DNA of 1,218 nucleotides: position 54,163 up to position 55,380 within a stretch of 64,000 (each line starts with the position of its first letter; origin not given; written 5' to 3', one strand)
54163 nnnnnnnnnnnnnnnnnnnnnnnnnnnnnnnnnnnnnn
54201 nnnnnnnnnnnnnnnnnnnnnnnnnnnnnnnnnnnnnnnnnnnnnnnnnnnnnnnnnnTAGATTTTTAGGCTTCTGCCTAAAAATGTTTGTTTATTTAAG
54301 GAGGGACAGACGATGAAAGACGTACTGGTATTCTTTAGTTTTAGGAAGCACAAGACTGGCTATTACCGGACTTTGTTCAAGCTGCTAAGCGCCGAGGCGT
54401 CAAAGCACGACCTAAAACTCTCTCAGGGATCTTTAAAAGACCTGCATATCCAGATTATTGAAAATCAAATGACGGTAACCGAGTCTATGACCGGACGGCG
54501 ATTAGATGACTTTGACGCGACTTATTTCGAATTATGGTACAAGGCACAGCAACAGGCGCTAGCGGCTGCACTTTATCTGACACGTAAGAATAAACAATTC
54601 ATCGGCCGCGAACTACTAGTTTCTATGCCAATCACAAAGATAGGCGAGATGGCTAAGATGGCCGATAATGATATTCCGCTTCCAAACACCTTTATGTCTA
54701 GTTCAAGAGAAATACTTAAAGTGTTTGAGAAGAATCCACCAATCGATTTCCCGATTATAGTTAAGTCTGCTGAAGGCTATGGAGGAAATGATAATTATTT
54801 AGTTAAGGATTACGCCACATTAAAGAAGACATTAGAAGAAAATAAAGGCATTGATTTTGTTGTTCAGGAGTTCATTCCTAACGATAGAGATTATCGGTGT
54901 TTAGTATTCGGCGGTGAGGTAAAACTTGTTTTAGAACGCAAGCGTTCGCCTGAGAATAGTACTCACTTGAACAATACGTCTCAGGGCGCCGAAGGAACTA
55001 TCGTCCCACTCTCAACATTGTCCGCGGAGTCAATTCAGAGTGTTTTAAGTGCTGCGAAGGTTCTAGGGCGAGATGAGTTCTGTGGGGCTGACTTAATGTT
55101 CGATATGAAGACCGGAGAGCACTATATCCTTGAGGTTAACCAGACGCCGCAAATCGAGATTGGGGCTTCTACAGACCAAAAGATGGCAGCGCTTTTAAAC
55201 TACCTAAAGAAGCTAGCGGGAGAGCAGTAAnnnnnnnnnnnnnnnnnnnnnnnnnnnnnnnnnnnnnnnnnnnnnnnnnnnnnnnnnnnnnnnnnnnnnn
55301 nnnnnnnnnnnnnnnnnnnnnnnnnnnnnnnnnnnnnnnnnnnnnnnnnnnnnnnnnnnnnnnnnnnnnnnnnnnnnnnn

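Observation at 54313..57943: Operon of three tandem RimK-type ATP-grasp ligases plus a DUF192 protein in a reduced genome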

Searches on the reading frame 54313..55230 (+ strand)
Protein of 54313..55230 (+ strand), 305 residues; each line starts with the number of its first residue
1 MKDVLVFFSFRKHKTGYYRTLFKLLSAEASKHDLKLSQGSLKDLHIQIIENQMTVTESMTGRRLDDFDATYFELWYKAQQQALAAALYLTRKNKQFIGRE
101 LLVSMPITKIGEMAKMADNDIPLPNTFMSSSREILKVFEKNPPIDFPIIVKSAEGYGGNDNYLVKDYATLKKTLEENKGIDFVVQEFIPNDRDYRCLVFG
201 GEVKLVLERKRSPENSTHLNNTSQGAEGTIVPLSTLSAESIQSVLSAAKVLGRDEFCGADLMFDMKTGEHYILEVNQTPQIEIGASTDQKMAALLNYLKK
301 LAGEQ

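Call 3: search_protein_families(library=pfam, proteins=[window:54313-55230:+], max_evalue=0.01)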
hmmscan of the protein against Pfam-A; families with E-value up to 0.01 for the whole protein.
window:54313-55230:+ (305 aa): 6 families
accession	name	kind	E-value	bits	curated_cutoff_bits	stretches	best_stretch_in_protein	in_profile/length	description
PF08443.16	RimK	-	1.8e-16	60.7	21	1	113-283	8-171/188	RimK-like ATP-grasp domain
PF02655.19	ATP-grasp_3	-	2.3e-07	31.5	23.2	1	115-276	10-154/160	ATP-grasp domain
PF02786.22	CPSase_L_D2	-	2.8e-05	24.2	19.8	1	115-278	8-179/211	Carbamoyl-phosphate synthase L chain, ATP binding domain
PF03133.20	TTL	-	0.0029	17.3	20.1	0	127-189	50-107/292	Tubulin-tyrosine ligase family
PF02222.28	ATP-grasp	-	0.0051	16.9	27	1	119-197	6-85/179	ATP-grasp domain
PF07478.18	Dala_Dala_lig_C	-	0.0067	16.4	24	0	144-279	35-176/204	D-ala D-ala ligase C-terminus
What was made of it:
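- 54313..55230 (+): g1: divergent RimK-family ATP-grasp ligase (305 aa), predicted to be catalytically active. RimK R64 is replaced by E73. PF08443 1.8e-16 (call 3).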

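Call 4: search_protein_families(library=ncbifam, proteins=[window:54313-55230:+], max_evalue=0.01)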
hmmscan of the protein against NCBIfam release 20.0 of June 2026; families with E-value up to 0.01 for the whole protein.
window:54313-55230:+ (305 aa): 17 families
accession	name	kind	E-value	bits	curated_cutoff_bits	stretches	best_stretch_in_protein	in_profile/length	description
TIGR00768.1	rimK_fam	subfamily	2.1e-23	83.1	143.4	1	45-282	26-258/276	RimK family alpha-L-glutamate ligase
NF040720.1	MptN_Meth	equivalog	6e-16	58.4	350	1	114-281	107-271/291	tetrahydromethanopterin:alpha-L-glutamate ligase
TIGR02144.1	LysX_arch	equivalog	6e-14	51.8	275.6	1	76-280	55-255/281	lysine biosynthesis protein LysX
NF009402.0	PRK12767.1-1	equivalog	5.7e-07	28.7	218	1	94-219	101-228/329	carbamoyl phosphate synthase-like protein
TIGR04443.1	F420_CofF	equivalog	8.4e-07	28.3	300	1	109-295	93-278/283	coenzyme gamma-F420-2:alpha-L-glutamate ligase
NF007764.0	PRK10446.1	equivalog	1.5e-06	27.7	331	1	60-292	51-279/300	30S ribosomal protein S6--L-glutamate ligase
NF038074.1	fam_STM4014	hypoth_equivalog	5.6e-06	25.9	175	1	192-276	240-324/349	STM4014 family protein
NF002378.0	PRK01372.1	subfamily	8.5e-06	24.7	243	1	113-279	105-271/305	D-alanine--D-alanine ligase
NF004679.0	PRK06019.1-5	equivalog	1.1e-05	24.5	326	1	89-194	80-186/376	5-(carboxyamino)imidazole ribonucleotide synthase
NF053643.1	Ddl_archaea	equivalog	2.4e-05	23.5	500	1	117-279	115-272/367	putative pseudomurein biosynthesis ATP-grasp protein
NF009110.0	PRK12458.1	subfamily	5.2e-05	22.4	408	1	121-203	145-231/349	glutathione synthetase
NF006406.0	PRK08654.1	equivalog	0.00033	19.3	739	1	89-180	95-187/499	acetyl-CoA carboxylase biotin carboxylase subunit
TIGR01161.1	purK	equivalog_domain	0.00036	19.9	318.4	1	94-196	84-186/362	5-(carboxyamino)imidazole ribonucleotide synthase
NF009406.0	PRK12767.1-5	equivalog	0.0012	18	271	1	107-190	112-191/327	carbamoyl phosphate synthase-like protein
TIGR01205.1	D_ala_D_alaTIGR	subfamily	0.0014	17.7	245.65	1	95-279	92-287/318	D-alanine--D-alanine ligase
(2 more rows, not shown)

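Call 32: search_solved_structures(query=window:54313-55230:+, max_evalue=0.001)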
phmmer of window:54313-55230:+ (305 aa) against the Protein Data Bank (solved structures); distinct sequences matched with E-value up to 0.001: 7.
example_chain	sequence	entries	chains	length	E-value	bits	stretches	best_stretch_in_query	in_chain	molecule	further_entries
7qys_A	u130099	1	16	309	1.5e-07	34.3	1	145-303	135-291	Probable alpha-L-glutamate ligase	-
7qyr_A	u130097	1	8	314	1.7e-06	30.8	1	119-303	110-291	Probable alpha-L-glutamate ligase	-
5zct_A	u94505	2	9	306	3.5e-06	29.8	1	60-282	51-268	Ribosomal protein S6--L-glutamate ligase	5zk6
4iwx_A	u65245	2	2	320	4e-06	29.6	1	60-282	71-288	Ribosomal protein S6 modification protein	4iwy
3vpd_A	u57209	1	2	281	5.8e-05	25.8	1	78-280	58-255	Ribosomal protein S6 modification protein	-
8f41_I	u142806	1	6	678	9.7e-05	25.1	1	86-283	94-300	3-methylcrotonyl-CoA carboxylase, alpha-subunit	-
8f3d_H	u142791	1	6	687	9.9e-05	25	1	86-283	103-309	3-methylcrotonyl-CoA carboxylase alpha-subunit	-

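Call 37: find_homologous_proteins(query=window:54313-55230:+, max_evalue=0.001)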
Query window:54313-55230:+ (305 aa): 315 proteins with E <= 0.001 among 1620 candidates; the best 120 are listed.
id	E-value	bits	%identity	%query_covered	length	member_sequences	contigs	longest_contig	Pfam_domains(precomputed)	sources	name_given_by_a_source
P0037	8.3e-198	673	100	100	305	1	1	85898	PF08443.17,PF02655.20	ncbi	-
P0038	3.1e-124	432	65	99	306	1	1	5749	PF08443.17,PF02655.20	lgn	-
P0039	4.1e-118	412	62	99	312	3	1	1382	PF02955.22,PF02786.23,PF03133.21,PF08443.17,PF02655.20,PF07478.19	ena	-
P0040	5.9e-116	405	60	99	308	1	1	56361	PF02955.22,PF02786.23,PF08443.17,PF02655.20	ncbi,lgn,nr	ncbi:hypothetical protein CYG49_04905 [Candidatus Saccharibacteria bacterium]|nr:MAG: hypothetical p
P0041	4.3e-115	402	61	98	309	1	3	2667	PF03133.21,PF08443.17,PF02655.20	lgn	-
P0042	5.9e-115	402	61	98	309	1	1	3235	PF08443.17,PF02655.20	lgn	-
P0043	1.4e-114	400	61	99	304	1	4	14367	PF02955.22,PF14397.12,PF08443.17,PF02655.20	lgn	-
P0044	1.7e-114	400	61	99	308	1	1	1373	PF02955.22,PF03133.21,PF08443.17,PF02655.20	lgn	-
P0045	3.4e-114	399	60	99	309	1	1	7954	PF08443.17,PF02655.20,PF07478.19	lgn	-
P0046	6.7e-114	398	60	100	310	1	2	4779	PF03133.21,PF08443.17,PF02655.20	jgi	-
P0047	8.3e-114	398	60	99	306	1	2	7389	PF02786.23,PF08443.17,PF02655.20,PF07478.19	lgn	-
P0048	9.1e-114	398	61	99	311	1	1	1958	PF02955.22,PF02786.23,PF08443.17,PF02655.20,PF07478.19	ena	-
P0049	2.6e-113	396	61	99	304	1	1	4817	PF02955.22,PF08443.17,PF02655.20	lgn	-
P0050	8.5e-113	394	60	99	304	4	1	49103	PF08443.17,PF02655.20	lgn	-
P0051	3.5e-112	392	59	100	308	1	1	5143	PF02955.22,PF03133.21,PF08443.17,PF02655.20,PF07478.19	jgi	jgi:glutathione synthase/RimK-type ligase-like ATP-grasp enzyme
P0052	1.0e-111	391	60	98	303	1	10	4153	PF03133.21,PF08443.17,PF02655.20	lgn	-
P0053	4.4e-111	389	57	99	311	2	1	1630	PF02955.22,PF08443.17,PF02655.20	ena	-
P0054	7.8e-111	388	58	99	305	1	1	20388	PF02955.22,PF02786.23,PF08443.17,PF02655.20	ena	-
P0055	1.0e-110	388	59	99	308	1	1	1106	PF02955.22,PF03133.21,PF08443.17,PF02655.20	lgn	-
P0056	1.2e-110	387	58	99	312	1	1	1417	PF08443.17,PF02655.20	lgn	-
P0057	2.0e-110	387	56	99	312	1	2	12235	PF02955.22,PF08443.17,PF02655.20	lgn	-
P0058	3.3e-110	386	60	99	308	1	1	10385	PF03133.21,PF08443.17,PF02655.20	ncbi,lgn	-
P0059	5.2e-110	385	58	100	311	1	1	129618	PF03133.21,PF08443.17,PF02655.20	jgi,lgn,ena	-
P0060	5.7e-110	385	59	98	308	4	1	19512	PF08443.17,PF02655.20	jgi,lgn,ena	-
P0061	5.8e-110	385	58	100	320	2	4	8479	PF02955.22,PF08443.17,PF02655.20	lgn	-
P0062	1.1e-109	384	58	99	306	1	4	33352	PF08443.17,PF02655.20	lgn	-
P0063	1.3e-109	384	57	98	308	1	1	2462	PF08443.17,PF02655.20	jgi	-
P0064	1.4e-109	384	59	99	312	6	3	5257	PF02955.22,PF08443.17,PF02655.20,PF07478.19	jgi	jgi:glutathione synthase/RimK-type ligase-like ATP-grasp enzyme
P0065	1.5e-109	384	57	98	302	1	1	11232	PF03133.21,PF08443.17,PF02655.20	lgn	-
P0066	1.9e-109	383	59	98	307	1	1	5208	PF03133.21,PF08443.17,PF02655.20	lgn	-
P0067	2.3e-109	383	59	99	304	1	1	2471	PF02955.22,PF03133.21,PF08443.17,PF02655.20,PF07478.19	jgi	jgi:glutathione synthase/RimK-type ligase-like ATP-grasp enzyme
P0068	6.0e-109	382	58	98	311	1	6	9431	PF02786.23,PF08443.17,PF02655.20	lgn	-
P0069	8.7e-109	381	58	98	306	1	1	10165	PF08443.17,PF02655.20,PF07478.19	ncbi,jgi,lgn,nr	ncbi:MAG: ATP-grasp domain-containing protein [Candidatus Nomurabacteria bacterium]|jgi:glutathione 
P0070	9.8e-109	381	59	97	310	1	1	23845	PF08443.17,PF02655.20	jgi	jgi:glutathione synthase/RimK-type ligase-like ATP-grasp enzyme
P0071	1.5e-108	380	58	99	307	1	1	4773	PF08443.17,PF02655.20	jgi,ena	-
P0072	1.6e-108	380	58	98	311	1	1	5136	PF02955.22,PF02786.23,PF03133.21,PF08443.17,PF02655.20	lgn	-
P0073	3.7e-108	379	58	99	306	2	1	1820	PF08443.17,PF02655.20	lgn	-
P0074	4.4e-108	379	57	97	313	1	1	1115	PF02786.23,PF08443.17,PF02655.20,PF07478.19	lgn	-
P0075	8.8e-108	378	58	99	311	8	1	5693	PF08443.17,PF02655.20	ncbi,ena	-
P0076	9.6e-108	378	56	99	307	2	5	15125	PF08443.17,PF02655.20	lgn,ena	-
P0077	1.3e-107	377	55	100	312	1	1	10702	PF02955.22,PF02786.23,PF08443.17,PF02655.20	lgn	-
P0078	1.5e-107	377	59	98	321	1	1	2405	PF08443.17,PF02655.20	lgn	-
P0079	4.8e-107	376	58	99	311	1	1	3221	PF02955.22,PF02786.23,PF08443.17,PF02655.20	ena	-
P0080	1.0e-106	375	57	99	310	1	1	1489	PF03133.21,PF08443.17,PF02655.20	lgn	-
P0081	4.2e-106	372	56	97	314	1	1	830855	PF02955.22,PF03133.21,PF08443.17,PF02655.20,PF07478.19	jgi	jgi:glutathione synthase/RimK-type ligase-like ATP-grasp enzyme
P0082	4.3e-106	372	56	98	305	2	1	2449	PF02955.22,PF08443.17,PF02655.20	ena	-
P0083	7.4e-106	372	56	99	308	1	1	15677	PF03133.21,PF08443.17,PF02655.20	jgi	jgi:glutathione synthase/RimK-type ligase-like ATP-grasp enzyme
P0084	1.2e-105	371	56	99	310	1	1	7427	PF08443.17,PF02655.20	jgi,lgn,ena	-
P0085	1.4e-105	371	56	98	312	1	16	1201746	PF03133.21,PF08443.17,PF02655.20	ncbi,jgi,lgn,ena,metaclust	metaclust:\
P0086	1.9e-105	370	55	100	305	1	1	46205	PF02955.22,PF03133.21,PF08443.17,PF02655.20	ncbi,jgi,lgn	ncbi:MAG: ATP-grasp domain-containing protein [Candidatus Saccharimonadales bacterium]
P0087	3.9e-105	369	56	99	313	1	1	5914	PF02955.22,PF08443.17,PF02655.20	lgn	-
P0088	7.9e-105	368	56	99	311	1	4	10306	PF02786.23,PF03133.21,PF08443.17,PF02655.20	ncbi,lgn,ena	-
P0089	1.1e-104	368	56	99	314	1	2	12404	PF08443.17,PF02655.20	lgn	-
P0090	1.1e-104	368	56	99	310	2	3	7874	PF08443.17,PF02655.20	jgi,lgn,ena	-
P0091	1.3e-104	368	56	99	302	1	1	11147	PF08443.17,PF02655.20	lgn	-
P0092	1.4e-104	367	56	99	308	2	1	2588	PF08443.17,PF02655.20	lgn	-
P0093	2.1e-104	367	56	99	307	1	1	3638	PF08443.17,PF02655.20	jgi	jgi:glutathione synthase/RimK-type ligase-like ATP-grasp enzyme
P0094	2.8e-104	366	56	99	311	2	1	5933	PF02786.23,PF03133.21,PF08443.17,PF02655.20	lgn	-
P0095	3.3e-104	366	55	99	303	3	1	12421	PF02955.22,PF03133.21,PF08443.17,PF02655.20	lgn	-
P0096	6.2e-104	365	58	99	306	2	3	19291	PF02955.22,PF08443.17,PF02655.20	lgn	-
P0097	8.7e-104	365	57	97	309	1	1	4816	PF03133.21,PF08443.17,PF02655.20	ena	-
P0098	9.0e-104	365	56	96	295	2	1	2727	PF08443.17,PF02655.20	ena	-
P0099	1.2e-103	364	56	99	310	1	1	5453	PF03133.21,PF08443.17,PF02655.20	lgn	-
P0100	2.2e-103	364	57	99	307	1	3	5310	PF02786.23,PF08443.17,PF02655.20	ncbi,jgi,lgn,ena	-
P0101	3.0e-103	363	56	98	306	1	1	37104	PF08443.17,PF02655.20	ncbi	-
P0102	5.7e-103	362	54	100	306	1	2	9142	PF08443.17,PF02655.20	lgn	-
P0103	8.1e-103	362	55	97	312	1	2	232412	PF08443.17,PF02655.20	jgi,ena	-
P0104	1.3e-102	361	55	99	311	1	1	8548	PF02786.23,PF03133.21,PF08443.17,PF02655.20,PF07478.19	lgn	-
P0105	1.4e-102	361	55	99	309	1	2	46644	PF08443.17,PF02655.20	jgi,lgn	jgi:glutathione synthase/RimK-type ligase-like ATP-grasp enzyme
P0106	3.4e-102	360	54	99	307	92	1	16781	PF02955.22,PF03133.21,PF08443.17,PF02655.20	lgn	-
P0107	5.7e-102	359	55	99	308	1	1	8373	PF02955.22,PF08443.17,PF02655.20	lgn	-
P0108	5.7e-102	359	57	98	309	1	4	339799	PF08443.17,PF02655.20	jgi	jgi:glutathione synthase/RimK-type ligase-like ATP-grasp enzyme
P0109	1.9e-101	357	57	100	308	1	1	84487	PF02955.22,PF08443.17,PF02655.20,PF05770.17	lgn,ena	-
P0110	3.2e-101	356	54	99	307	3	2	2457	PF03133.21,PF08443.17,PF02655.20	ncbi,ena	-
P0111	4.6e-101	356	53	99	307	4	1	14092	PF08443.17,PF02655.20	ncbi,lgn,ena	-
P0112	4.7e-101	356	53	99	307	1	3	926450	PF08443.17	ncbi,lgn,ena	-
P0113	1.6e-100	354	53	100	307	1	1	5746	PF08443.17,PF02655.20,PF07478.19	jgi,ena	-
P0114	1.7e-100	354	54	99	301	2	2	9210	PF02955.22,PF08443.17,PF02655.20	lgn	-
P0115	2.7e-100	353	56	97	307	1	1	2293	PF08443.17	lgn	-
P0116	5.3e-100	352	54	99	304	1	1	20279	PF02955.22,PF08443.17,PF02655.20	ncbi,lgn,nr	ncbi:ATP-grasp domain-containing protein [Candidatus Saccharibacteria bacterium]|nr:ATP-grasp domain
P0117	7.4e-100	352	53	100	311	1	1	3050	PF02955.22,PF08443.17,PF02655.20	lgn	-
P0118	2.8e-99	350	54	98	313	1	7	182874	PF02955.22,PF08443.17,PF02655.20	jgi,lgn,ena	-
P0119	3.1e-99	350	54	98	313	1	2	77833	PF02955.22,PF08443.17,PF02655.20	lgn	-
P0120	3.6e-99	350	54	99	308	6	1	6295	PF08443.17,PF02655.20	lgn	-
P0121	4.1e-99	350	53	99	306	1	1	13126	PF08443.17,PF02655.20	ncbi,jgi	jgi:glutathione synthase/RimK-type ligase-like ATP-grasp enzyme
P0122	5.4e-99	349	52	100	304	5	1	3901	PF08443.17,PF02655.20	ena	-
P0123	7.7e-99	349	53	98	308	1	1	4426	PF08443.17,PF02655.20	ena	-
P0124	1.0e-98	348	54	99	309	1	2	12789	PF08443.17,PF02655.20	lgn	-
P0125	1.5e-98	348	53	100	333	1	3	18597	PF02786.23,PF08443.17,PF02655.20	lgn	-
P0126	1.5e-98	348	53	99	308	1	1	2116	PF02786.23,PF08443.17,PF02655.20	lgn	-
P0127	2.9e-98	347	60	86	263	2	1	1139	PF08443.17,PF02655.20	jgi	-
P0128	3.5e-98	346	52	98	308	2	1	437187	PF14397.12,PF08443.17,PF02655.20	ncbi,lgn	-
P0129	6.9e-98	346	51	100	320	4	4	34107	PF08443.17,PF02655.20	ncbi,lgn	-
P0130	1.2e-97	345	55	99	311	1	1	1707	PF08443.17,PF02655.20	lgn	-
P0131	2.1e-97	344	54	99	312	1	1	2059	PF08443.17,PF02655.20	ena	-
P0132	2.2e-97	344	54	98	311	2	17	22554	PF02955.22,PF08443.17,PF02655.20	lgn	-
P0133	3.7e-97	343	53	99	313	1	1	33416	PF08443.17,PF02655.20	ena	-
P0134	4.0e-97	343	53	97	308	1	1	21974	PF02955.22,PF08443.17,PF02655.20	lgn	-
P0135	5.9e-97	342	52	99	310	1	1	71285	PF08443.17,PF02655.20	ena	-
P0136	6.3e-97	342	53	99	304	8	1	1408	PF02786.23,PF08443.17,PF02655.20,PF07478.19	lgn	-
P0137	1.5e-96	341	51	98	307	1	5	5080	PF02955.22,PF02786.23,PF02222.28,PF08443.17,PF02655.20,PF07478.19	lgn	-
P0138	2.8e-96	340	54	98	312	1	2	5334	PF02955.22,PF08443.17,PF02655.20,PF05770.17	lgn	-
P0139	3.3e-96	340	53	99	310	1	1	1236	PF02955.22,PF08443.17,PF02655.20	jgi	jgi:glutathione synthase/RimK-type ligase-like ATP-grasp enzyme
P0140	4.1e-96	340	53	98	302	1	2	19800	PF02955.22,PF08443.17,PF02655.20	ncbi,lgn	-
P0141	4.2e-96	340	54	98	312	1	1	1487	PF08443.17,PF02655.20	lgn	-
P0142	4.8e-96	339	52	99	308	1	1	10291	PF02955.22,PF08443.17,PF02655.20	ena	-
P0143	1.2e-95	338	52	99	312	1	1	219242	PF02955.22,PF08443.17,PF02655.20,PF05770.17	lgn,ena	-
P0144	1.6e-95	338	51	99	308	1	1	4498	PF02955.22,PF02786.23,PF08443.17,PF02655.20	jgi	jgi:glutathione synthase/RimK-type ligase-like ATP-grasp enzyme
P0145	1.8e-95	338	53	98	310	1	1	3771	PF08443.17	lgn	-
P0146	2.1e-95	337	51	100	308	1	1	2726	PF08443.17,PF02655.20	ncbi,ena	-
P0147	2.6e-95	337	53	99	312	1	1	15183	PF08443.17,PF02655.20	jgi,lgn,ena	-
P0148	3.3e-95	337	52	99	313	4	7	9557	PF08443.17,PF02655.20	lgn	-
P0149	4.2e-95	336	53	99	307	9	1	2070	PF02786.23,PF08443.17,PF02655.20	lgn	-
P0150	5.0e-95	336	51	98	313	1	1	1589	PF02955.22,PF08443.17,PF02655.20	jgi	jgi:glutathione synthase/RimK-type ligase-like ATP-grasp enzyme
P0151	6.4e-95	336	54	99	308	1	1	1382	PF02786.23,PF08443.17,PF02655.20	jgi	jgi:glutathione synthase/RimK-type ligase-like ATP-grasp enzyme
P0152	1.0e-94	335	52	99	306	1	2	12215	PF08443.17,PF02655.20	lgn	-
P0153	2.3e-94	334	51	99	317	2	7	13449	PF02955.22,PF08443.17,PF02655.20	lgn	-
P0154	4.4e-94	333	50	100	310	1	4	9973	PF08443.17,PF02655.20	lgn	-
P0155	4.6e-94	333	50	100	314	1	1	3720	PF02786.23,PF08443.17,PF02655.20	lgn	-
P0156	6.1e-94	333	53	97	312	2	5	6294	PF08443.17,PF02655.20,PF07478.19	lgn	-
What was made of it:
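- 54313..55230 (+): The family has 315 clusters at 90% identity (call 37).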

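Call 45: predict_structure(alignment_id=A2)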
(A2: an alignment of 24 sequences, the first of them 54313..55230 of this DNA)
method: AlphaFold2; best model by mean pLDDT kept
length: 305 residues; sequences in the alignment: 24
mean_pLDDT: 92.4   pTM: 0.90
mean pLDDT of the five models: 92.4, 92.3, 91.4, 91.3, 90.7
residues with pLDDT >= 90: 251; 70-90: 37; 50-70: 16; < 50: 1
segments of 3 or more residues with pLDDT < 50: none
pLDDT, mean of each block of 10 residues (from residue 1): 96 89 96 97 98 96 98 95 98 97 95 97 98 97 96 78 95 94 94 93 93 70 71 96 98 95 94 90 85 94 76
secondary structure, 60 per line:
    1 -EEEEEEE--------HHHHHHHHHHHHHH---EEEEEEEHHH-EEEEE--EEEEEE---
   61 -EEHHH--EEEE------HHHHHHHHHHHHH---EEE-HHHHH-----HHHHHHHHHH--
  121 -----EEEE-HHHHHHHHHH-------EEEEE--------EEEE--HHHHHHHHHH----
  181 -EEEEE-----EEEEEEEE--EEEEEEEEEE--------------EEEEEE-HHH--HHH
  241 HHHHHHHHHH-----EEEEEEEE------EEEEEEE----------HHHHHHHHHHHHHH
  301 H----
elements in order: E2-8 H17-30 E34-40 E45-49 E52-57 E69-72 H79-91 E95-97 H99-103 H109-118 E126-129 H131-140 E148-152 E161-164 H167-176 E182-186 E192-199 E202-211 E226-231 H238-250 E256-263 E270-276 H287-301
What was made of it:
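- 54313..55230 (+): AF2 model pLDDT 92.4 (call 45).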

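Call 48: fold_search(model_id=the predicted structure, library=pdb)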
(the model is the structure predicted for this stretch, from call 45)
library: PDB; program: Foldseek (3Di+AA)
matches with E <= 10: 1008; with E <= 0.001: 478
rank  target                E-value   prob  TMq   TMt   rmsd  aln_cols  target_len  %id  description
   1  3vpb_A                3.5e-16  1.00  0.53  0.58  16.1       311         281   19  ArgX from Sulfolobus tokodaii complexed with LysW/Glu/ADP/Mg/Zn/Sulfate (released 2013-02-27)
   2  7qys_L                9.1e-16  1.00  0.51  0.53  16.8       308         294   20  Crystal structure of RimK from Pseudomonas syringae DC3000 (released 2022-10-05)
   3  7qys_E                9.6e-16  1.00  0.51  0.53  16.9       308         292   20  Crystal structure of RimK from Pseudomonas syringae DC3000 (released 2022-10-05)
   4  3vpb_B                1.4e-15  1.00  0.53  0.57  16.1       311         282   19  ArgX from Sulfolobus tokodaii complexed with LysW/Glu/ADP/Mg/Zn/Sulfate (released 2013-02-27)
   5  7qys_A                1.7e-15  1.00  0.50  0.53  16.8       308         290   20  Crystal structure of RimK from Pseudomonas syringae DC3000 (released 2022-10-05)
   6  5zct_C                2.0e-15  1.00  0.51  0.53  17.0       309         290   18  The crystal structure of the poly-alpha-L-glutamate peptides synthetase RimK at 2.05 angstrom resolution. (released 2018-07-25)
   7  7qys_D                2.2e-15  1.00  0.51  0.53  16.8       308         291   20  Crystal structure of RimK from Pseudomonas syringae DC3000 (released 2022-10-05)
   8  7qys_J                3.1e-15  1.00  0.49  0.52  16.8       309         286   19  Crystal structure of RimK from Pseudomonas syringae DC3000 (released 2022-10-05)
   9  7qyr_D                3.5e-15  1.00  0.52  0.54  16.9       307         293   19  Crystal structure of RimK from Pseudomonas aeruginosa PAO1 (released 2022-10-05)
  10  5zct_A                3.5e-15  1.00  0.51  0.53  17.0       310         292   18  The crystal structure of the poly-alpha-L-glutamate peptides synthetase RimK at 2.05 angstrom resolution. (released 2018-07-25)
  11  7qyr_B                3.7e-15  1.00  0.50  0.53  17.1       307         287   19  Crystal structure of RimK from Pseudomonas aeruginosa PAO1 (released 2022-10-05)
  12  7qys_F                4.7e-15  1.00  0.50  0.53  16.8       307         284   20  Crystal structure of RimK from Pseudomonas syringae DC3000 (released 2022-10-05)
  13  3vpc_C                6.4e-15  1.00  0.51  0.56  16.3       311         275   19  ArgX from Sulfolobus tokodaii complexed with ADP (released 2013-02-27)
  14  7qys_H                6.4e-15  1.00  0.49  0.53  16.9       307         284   20  Crystal structure of RimK from Pseudomonas syringae DC3000 (released 2022-10-05)
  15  7qys_C                7.6e-15  1.00  0.49  0.52  16.8       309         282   19  Crystal structure of RimK from Pseudomonas syringae DC3000 (released 2022-10-05)
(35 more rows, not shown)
